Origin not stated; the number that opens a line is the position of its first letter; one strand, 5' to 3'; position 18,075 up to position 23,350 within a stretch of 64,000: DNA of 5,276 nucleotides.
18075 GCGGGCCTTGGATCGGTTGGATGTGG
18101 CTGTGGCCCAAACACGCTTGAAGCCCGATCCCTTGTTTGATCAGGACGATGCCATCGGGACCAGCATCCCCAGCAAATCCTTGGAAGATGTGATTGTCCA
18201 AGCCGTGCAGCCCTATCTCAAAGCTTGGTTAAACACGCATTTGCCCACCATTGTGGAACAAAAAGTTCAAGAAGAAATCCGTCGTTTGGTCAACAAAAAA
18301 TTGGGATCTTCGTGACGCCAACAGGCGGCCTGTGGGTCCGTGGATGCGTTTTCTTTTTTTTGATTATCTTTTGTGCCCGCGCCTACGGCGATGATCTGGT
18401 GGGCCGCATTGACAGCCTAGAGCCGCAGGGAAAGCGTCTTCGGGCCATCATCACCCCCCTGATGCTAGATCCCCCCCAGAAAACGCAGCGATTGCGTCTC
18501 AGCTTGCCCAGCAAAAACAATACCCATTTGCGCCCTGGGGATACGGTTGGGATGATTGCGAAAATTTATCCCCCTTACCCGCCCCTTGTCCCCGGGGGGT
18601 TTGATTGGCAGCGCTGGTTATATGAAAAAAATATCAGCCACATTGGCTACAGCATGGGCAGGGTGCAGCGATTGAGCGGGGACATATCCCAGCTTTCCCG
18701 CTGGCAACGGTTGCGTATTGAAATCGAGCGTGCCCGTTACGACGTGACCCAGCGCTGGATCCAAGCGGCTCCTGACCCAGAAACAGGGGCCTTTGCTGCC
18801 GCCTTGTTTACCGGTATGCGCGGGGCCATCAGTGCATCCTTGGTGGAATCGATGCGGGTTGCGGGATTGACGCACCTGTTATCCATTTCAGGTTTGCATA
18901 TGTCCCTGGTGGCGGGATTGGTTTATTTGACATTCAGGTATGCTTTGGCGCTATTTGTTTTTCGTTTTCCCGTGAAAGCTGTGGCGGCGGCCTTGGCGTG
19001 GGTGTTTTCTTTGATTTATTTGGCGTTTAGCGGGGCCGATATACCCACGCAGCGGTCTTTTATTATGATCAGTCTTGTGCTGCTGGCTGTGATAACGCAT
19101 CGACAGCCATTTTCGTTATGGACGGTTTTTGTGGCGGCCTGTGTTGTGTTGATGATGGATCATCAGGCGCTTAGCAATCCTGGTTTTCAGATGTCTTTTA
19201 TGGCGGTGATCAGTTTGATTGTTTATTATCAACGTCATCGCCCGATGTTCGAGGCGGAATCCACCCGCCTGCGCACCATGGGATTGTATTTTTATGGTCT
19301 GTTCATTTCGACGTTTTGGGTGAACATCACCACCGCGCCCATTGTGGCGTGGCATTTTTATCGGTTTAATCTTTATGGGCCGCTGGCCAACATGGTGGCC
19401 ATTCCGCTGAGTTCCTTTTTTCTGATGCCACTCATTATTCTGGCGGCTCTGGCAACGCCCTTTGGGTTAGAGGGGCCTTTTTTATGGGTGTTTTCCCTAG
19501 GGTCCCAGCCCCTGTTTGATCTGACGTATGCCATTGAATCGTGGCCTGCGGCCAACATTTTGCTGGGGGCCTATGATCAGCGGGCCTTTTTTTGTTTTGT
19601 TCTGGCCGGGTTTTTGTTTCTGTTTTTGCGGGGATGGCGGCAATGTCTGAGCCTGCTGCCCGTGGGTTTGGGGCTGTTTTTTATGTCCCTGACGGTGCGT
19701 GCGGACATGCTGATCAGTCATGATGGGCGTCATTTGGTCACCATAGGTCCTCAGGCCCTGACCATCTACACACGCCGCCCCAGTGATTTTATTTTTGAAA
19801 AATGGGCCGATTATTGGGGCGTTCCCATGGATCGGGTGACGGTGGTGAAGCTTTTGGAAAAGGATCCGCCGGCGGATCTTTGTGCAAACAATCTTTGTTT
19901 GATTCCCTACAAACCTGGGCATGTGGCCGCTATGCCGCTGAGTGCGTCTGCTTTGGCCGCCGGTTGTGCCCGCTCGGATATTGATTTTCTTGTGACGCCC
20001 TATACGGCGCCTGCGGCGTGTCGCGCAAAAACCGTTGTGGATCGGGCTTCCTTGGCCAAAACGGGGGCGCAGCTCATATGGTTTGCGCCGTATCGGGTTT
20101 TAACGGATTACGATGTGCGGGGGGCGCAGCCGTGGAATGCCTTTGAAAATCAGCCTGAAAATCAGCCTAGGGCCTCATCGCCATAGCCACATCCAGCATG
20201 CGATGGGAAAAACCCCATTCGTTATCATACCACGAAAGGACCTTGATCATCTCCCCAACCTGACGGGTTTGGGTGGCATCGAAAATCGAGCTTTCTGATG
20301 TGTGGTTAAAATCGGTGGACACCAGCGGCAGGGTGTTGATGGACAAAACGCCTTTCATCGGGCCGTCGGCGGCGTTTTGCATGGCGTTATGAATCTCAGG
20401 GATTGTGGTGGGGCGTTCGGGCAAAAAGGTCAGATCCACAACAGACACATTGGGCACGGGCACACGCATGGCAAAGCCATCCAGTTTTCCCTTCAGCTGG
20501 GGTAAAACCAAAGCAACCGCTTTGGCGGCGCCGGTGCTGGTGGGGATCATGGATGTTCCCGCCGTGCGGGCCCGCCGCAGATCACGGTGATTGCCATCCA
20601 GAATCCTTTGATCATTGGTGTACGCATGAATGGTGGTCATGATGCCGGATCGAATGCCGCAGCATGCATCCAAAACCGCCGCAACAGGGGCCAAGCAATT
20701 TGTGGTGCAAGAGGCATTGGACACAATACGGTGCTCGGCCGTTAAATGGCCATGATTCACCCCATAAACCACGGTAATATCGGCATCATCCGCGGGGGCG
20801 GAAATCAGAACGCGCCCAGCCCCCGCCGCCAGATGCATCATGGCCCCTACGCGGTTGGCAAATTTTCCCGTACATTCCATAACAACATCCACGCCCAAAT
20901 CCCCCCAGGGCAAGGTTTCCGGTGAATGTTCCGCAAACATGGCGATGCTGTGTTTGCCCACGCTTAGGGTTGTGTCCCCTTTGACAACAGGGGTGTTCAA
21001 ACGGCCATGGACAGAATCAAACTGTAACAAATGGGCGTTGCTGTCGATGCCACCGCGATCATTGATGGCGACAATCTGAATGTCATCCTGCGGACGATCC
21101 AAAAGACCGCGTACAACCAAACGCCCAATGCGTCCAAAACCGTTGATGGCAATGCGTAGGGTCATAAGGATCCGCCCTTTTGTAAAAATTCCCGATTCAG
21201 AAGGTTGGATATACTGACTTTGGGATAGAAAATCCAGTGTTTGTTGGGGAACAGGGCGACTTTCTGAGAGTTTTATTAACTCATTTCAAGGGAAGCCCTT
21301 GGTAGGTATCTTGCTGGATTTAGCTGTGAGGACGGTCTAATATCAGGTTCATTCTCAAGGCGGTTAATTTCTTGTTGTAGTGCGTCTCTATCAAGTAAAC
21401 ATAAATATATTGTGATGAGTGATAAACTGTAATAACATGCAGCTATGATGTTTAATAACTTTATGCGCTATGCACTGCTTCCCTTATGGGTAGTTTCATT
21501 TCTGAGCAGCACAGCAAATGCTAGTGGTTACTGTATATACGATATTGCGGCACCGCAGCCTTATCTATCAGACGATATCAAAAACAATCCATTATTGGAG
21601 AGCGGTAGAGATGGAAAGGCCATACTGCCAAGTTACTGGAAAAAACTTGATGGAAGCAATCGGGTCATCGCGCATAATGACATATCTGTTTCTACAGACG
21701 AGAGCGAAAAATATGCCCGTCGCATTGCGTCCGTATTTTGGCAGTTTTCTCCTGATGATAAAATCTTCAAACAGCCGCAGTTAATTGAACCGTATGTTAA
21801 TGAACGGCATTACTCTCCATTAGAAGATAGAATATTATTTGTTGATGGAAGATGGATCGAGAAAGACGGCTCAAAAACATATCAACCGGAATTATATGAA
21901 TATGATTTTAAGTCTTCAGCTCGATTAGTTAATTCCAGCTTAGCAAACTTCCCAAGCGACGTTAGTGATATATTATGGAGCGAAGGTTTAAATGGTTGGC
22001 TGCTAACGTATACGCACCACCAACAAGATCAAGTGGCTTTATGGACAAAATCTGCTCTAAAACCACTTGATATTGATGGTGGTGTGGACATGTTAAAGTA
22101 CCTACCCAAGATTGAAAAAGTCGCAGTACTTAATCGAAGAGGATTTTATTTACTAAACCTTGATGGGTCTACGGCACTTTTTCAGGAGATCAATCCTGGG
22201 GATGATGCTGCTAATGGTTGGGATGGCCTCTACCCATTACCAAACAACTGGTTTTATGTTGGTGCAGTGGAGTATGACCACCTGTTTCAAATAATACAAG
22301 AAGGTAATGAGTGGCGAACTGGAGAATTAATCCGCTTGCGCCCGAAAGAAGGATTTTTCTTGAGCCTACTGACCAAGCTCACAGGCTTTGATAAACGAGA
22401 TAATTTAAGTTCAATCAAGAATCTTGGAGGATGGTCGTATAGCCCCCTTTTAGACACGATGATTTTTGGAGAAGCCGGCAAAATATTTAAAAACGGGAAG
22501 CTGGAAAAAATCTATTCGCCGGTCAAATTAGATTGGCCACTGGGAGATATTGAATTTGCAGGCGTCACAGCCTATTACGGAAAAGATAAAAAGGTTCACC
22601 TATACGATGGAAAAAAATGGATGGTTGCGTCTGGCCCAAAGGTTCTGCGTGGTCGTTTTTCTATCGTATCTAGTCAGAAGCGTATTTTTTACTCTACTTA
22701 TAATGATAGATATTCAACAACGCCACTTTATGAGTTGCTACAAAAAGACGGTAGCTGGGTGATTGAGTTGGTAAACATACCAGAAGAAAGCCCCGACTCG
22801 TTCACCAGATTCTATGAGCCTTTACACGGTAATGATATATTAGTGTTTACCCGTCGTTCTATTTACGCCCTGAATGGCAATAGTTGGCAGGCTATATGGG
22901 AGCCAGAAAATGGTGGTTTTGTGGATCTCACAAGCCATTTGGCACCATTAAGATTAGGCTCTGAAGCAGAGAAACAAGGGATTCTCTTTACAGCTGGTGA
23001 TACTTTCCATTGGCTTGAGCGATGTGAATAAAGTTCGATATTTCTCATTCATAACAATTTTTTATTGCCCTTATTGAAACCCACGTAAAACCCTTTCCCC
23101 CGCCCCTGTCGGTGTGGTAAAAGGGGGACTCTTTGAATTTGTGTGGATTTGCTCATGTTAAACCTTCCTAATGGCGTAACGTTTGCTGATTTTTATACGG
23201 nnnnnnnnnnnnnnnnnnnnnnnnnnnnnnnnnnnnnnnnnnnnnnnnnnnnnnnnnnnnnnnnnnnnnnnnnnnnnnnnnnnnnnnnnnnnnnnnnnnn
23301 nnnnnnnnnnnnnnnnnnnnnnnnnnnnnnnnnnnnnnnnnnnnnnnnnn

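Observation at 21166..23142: AT-rich single-gene island encoding a 528-aa secreted protein of unknown family, wedged between gap and a core oxidoreductase gene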

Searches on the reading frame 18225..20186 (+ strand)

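Call 4: search_protein_families(library=pfam, proteins=[window:18225-20186:+], max_evalue=1)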
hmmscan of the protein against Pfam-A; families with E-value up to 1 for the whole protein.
window:18225-20186:+ (653 aa): 3 families
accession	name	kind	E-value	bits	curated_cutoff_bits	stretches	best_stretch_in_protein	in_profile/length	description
PF03772.21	Competence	-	4.6e-56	190.6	23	1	194-471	1-269/270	Competence protein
PF13567.11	DUF4131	-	2.3e-11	44.1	31.6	1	82-146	98-162/165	Domain of unknown function (DUF4131)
PF17705.6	DUF5551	-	0.14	12.2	25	1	148-192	72-116/155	Family of unknown function (DUF5551)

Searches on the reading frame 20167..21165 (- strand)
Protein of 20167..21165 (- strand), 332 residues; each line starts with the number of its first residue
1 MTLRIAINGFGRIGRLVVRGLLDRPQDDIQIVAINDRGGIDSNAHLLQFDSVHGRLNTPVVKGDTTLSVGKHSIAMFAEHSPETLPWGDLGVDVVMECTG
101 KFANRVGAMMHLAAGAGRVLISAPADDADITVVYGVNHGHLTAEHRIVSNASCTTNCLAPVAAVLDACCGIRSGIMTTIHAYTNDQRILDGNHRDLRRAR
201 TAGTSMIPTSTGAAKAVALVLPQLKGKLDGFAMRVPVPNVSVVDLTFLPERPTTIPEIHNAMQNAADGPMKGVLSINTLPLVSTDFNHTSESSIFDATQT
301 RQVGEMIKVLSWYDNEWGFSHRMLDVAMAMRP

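Call 4: search_protein_families(library=pfam, proteins=[window:20167-21165:-], max_evalue=1)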
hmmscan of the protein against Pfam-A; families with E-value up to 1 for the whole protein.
window:20167-21165:- (332 aa): 3 families
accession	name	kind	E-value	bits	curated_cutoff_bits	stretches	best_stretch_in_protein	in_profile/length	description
PF02800.25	Gp_dh_C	-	5.3e-62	208.5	24.4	1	158-313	1-158/158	Glyceraldehyde 3-phosphate dehydrogenase, C-terminal domain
PF00044.30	Gp_dh_N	-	2e-34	118.3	31.7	1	4-104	2-100/101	Glyceraldehyde 3-phosphate dehydrogenase, NAD binding domain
PF03447.22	NAD_binding_3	-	0.0089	17.2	24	1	9-116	1-83/116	Homoserine dehydrogenase, NAD binding domain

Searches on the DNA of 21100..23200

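Call 84: search_rna_families(source=window, start=21100, end=23200, threshold=evalue, max_evalue=1)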
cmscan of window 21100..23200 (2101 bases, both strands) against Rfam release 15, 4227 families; matches with E-value up to 1: 4.
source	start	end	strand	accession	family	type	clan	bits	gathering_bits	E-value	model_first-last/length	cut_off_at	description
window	22014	22085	+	RF03556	mir-559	Gene; miRNA;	-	27.2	95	0.018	1-91/91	no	mir-559 microRNA precursor family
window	22015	22084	-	RF03351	MIR6020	Gene; miRNA;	-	26.2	118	0.02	1-110/110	no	MIR6020 microRNA precursor family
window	22015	22083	-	RF00806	mir-350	Gene; miRNA;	-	26.2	60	0.022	1-87/87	no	mir-350 microRNA precursor family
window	22010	22089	+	RF04301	mir-200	Gene; miRNA;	-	22.5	86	0.12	1-76/76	no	mir-200 microRNA precursor family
